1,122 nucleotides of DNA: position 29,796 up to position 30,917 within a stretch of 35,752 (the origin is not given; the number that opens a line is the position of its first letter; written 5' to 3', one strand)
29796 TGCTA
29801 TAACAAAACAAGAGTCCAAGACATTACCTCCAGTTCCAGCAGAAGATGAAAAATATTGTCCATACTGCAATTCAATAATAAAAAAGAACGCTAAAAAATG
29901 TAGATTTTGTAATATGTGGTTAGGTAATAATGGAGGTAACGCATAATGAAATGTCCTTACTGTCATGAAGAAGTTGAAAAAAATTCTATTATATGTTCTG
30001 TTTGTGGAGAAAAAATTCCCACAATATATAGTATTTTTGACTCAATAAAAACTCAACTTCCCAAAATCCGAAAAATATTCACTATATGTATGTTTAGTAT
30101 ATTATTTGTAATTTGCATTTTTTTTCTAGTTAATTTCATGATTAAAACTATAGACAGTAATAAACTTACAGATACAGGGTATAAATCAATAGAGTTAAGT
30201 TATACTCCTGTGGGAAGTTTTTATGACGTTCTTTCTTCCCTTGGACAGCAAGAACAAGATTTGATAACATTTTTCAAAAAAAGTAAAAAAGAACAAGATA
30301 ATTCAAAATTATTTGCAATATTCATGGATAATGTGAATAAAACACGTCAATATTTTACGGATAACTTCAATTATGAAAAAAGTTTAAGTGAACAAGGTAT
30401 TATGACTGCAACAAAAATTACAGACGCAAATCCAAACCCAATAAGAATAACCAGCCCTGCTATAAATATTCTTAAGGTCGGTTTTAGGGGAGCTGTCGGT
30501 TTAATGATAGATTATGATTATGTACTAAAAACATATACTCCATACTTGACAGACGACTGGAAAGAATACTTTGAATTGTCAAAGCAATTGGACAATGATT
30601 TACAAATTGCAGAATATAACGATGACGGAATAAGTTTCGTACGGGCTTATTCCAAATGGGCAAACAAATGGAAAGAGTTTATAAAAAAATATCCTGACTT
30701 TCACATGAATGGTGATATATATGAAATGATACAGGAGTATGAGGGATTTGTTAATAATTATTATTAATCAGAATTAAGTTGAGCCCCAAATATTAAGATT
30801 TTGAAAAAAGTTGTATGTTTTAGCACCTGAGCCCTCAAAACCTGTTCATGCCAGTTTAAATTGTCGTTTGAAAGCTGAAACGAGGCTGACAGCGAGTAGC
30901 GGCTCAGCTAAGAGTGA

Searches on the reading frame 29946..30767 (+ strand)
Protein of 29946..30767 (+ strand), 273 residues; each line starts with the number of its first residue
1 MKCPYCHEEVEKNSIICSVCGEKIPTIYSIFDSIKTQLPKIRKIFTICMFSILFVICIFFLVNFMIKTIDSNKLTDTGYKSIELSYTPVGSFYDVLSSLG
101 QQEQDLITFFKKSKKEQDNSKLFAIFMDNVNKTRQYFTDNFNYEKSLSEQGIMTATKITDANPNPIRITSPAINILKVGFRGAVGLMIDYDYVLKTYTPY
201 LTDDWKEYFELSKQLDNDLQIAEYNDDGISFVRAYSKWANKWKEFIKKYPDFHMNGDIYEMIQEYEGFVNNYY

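Call 10: search_protein_families(library=pfam, max_evalue=0.01, proteins=[window:29946-30767:+])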
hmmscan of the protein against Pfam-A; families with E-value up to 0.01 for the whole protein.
window:29946-30767:+ (273 aa): 2 families
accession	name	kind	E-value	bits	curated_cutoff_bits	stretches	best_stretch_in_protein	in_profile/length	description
PF13240.11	Zn_Ribbon_1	-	0.00018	21.6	25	1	2-23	1-22/23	zinc-ribbon domain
PF12773.13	DZR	-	0.0092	16.6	27.3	0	3-24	1-22/45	Double zinc ribbon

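Call 14: find_encoding_contigs(protein=window:29946-30764:+, flank=6000, max_places=10)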
Protein window:29946-30764:+ (273 aa): 2 contigs read that carry it; 2 places shown.
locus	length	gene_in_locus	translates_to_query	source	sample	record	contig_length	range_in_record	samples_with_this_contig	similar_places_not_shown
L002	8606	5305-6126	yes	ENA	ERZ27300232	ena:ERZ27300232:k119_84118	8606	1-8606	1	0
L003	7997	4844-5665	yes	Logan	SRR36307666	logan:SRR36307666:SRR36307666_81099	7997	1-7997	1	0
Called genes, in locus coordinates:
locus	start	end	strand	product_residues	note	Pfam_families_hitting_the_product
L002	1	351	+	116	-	?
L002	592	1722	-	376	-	PF14657:Arm-DNA-bind_4 (weak), PF13102:Phage_int_SAM_5 (weak), PF00589:Phage_integrase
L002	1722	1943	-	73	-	-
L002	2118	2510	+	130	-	PF12844:HTH_19, PF13560:HTH_31, PF01381:HTH_3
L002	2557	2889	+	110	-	PF05973:Gp49 (weak)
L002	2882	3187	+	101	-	-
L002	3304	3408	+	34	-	-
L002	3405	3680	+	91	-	-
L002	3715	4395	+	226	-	PF00589:Phage_integrase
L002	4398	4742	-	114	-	PF12844:HTH_19, PF13560:HTH_31, PF01381:HTH_3, PF13443:HTH_26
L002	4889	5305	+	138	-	-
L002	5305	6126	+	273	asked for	-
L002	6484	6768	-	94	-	-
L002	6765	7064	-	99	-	-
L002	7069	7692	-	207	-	-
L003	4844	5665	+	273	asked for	-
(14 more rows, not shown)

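Call 16: find_related_loci(query=window:29946-30764:+, collection=viral_contigs, flank=4000)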
Query window:29946-30764:+ (273 aa) in viral_contigs; peptide patterns used: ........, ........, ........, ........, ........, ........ (x = any residue, [..] = any of these).
5 stretches matched a pattern, but none encodes a relative of the query by tblastn (E <= 1e-3).

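Call 19: find_homologous_proteins(query=window:29946-30764:+, max_evalue=0.001)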
Query window:29946-30764:+ (273 aa): 12 proteins with E <= 0.001 among 475 candidates.
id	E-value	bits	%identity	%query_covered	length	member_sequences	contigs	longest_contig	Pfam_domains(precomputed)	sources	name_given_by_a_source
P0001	9.2e-176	601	97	100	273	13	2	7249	-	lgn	-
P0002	2.3e-119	416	66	100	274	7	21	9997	-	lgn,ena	-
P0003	1.5e-111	391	62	100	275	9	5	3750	-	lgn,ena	-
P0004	2.1e-101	357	58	100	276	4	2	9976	-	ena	-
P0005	2.4e-95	337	70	77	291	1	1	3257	-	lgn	-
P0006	3.4e-94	334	72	74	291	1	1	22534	-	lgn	-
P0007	2.4e-93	331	69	77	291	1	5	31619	-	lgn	-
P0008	4.8e-93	330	71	75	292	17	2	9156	-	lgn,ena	-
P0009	6.1e-92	326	70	75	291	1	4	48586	-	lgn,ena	-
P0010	1.3e-76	276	55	84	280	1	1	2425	-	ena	-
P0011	1.0e-42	165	38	98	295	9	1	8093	-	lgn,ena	-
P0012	5.4e-29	120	71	30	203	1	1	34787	-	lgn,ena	-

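Call 21: find_encoding_contigs(protein=P0002, flank=5000, max_places=6)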
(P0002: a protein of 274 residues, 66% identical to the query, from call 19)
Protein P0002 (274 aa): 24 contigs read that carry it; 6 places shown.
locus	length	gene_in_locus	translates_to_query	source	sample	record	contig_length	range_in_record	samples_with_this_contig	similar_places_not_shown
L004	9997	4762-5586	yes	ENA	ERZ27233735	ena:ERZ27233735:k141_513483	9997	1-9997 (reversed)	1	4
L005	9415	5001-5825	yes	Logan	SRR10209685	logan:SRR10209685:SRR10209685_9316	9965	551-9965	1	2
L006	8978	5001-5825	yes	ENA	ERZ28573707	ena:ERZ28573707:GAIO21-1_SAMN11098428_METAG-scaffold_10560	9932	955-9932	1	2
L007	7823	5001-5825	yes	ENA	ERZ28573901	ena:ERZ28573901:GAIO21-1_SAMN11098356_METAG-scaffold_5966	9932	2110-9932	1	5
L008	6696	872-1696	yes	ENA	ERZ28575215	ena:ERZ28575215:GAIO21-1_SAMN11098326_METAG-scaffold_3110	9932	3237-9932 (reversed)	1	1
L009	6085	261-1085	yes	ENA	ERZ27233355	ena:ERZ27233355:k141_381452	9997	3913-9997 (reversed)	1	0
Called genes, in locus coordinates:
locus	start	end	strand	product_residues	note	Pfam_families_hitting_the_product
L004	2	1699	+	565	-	?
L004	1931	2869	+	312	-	PF13495:Phage_int_SAM_4 (faint), PF02899:Phage_int_SAM_1 (weak), PF00589:Phage_integrase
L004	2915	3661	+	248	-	PF00142:Fer4_NifH (faint), PF01656:CbiA, PF02374:ArsA_ATPase (faint), PF06564:CBP_BcsQ (weak), PF09140:MipZ, PF10609:ParA, PF13614:AAA_31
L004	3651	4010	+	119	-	-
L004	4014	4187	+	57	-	PF12728:HTH_17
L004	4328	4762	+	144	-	-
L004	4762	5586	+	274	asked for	-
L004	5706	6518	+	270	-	-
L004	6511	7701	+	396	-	PF01051:Rep3_N (faint)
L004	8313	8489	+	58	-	-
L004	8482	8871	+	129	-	-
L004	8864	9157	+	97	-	-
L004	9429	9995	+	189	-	?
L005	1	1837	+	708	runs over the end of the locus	PF01807:Zn_ribbon_DnaG (weak), PF13155:Toprim_2, PF03796:DnaB_C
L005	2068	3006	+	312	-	PF13495:Phage_int_SAM_4 (faint), PF02899:Phage_int_SAM_1, PF00589:Phage_integrase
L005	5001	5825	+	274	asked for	-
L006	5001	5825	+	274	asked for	-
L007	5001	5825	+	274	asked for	-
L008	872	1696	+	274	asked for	-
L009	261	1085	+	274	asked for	-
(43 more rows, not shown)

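Call 22: find_encoding_contigs(protein=P0009, flank=5000, max_places=4)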
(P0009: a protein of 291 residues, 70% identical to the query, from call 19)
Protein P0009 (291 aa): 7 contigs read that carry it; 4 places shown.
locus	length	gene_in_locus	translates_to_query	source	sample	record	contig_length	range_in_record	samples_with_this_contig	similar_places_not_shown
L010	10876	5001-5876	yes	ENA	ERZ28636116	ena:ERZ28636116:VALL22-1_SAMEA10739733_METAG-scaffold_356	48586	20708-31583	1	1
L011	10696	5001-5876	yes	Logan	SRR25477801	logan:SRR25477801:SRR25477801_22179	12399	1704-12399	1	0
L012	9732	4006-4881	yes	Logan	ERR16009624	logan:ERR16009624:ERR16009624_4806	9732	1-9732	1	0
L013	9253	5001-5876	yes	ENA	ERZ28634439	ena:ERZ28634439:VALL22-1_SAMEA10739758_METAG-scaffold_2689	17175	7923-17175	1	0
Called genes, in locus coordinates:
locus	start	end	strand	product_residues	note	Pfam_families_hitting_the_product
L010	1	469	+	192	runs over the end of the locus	PF13353:Fer4_12, PF04055:Radical_SAM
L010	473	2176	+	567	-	PF00004:AAA, PF17862:AAA_lid_3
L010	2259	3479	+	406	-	PF13181:TPR_8 (faint)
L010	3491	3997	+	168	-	PF22788:COP9_hel_rpt (faint), PF00515:TPR_1 (faint), PF13174:TPR_6 (faint), PF07719:TPR_2 (faint), PF13181:TPR_8 (faint), PF13428:TPR_14 (faint), PF13424:TPR_12 (weak), PF13414:TPR_11 (weak), +3 more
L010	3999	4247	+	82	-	-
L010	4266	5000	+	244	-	PF04471:Mrr_cat, PF22722:NA-iREase1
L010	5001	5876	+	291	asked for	-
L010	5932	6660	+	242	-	-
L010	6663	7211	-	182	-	PF00589:Phage_integrase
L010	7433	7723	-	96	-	-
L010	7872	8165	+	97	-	PF20075:DUF6471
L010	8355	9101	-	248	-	PF12686:DUF3800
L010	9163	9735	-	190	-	-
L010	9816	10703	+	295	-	-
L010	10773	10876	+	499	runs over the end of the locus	-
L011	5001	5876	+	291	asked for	-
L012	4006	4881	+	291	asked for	-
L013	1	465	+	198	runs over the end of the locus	PF13353:Fer4_12, PF04055:Radical_SAM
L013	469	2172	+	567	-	PF00004:AAA, PF17862:AAA_lid_3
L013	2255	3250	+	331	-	PF13181:TPR_8 (faint)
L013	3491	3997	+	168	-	PF22788:COP9_hel_rpt (faint), PF00515:TPR_1 (faint), PF13174:TPR_6 (faint), PF07719:TPR_2 (faint), PF13181:TPR_8 (faint), PF13428:TPR_14 (faint), PF13424:TPR_12 (weak), PF13414:TPR_11 (weak), +3 more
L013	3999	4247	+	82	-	-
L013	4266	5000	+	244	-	PF04471:Mrr_cat, PF22722:NA-iREase1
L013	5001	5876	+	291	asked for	-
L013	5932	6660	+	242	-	-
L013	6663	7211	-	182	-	PF00589:Phage_integrase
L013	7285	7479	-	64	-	-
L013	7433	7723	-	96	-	-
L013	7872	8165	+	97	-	PF20075:DUF6471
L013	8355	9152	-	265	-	PF12686:DUF3800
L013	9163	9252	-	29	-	?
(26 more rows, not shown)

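Call 44: search_protein_families(library=padloc, max_evalue=1, proteins=[window:29946-30767:+])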
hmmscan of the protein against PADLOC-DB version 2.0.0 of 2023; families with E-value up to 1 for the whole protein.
window:29946-30767:+ (273 aa): 1 family
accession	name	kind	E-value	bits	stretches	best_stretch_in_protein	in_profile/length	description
PDLC00678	Effector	-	0.023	12.7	1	11-68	30-87/184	2TM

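Call 45: search_protein_families(library=phrogs, max_evalue=1, proteins=[window:29946-30767:+])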
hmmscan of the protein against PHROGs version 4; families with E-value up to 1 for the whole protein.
window:29946-30767:+ (273 aa): 7 families
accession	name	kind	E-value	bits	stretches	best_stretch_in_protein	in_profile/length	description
phrog_8436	-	unknown function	0.011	16.8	1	2-26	65-89/110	-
phrog_24932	-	unknown function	0.042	14.6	1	16-29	6-19/53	-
phrog_8032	-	unknown function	0.056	14.6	1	2-34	75-107/173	-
phrog_1625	-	moron, auxiliary metabolic gene and host takeover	0.066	14.3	1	49-121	15-64/110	involved in bacteriocin production or immunity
phrog_2546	-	unknown function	0.12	13.6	1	1-38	1-38/180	-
phrog_36481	-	unknown function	0.14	13.3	1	2-21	16-35/60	-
phrog_10292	-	unknown function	0.66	10.9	0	1-45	4-40/136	-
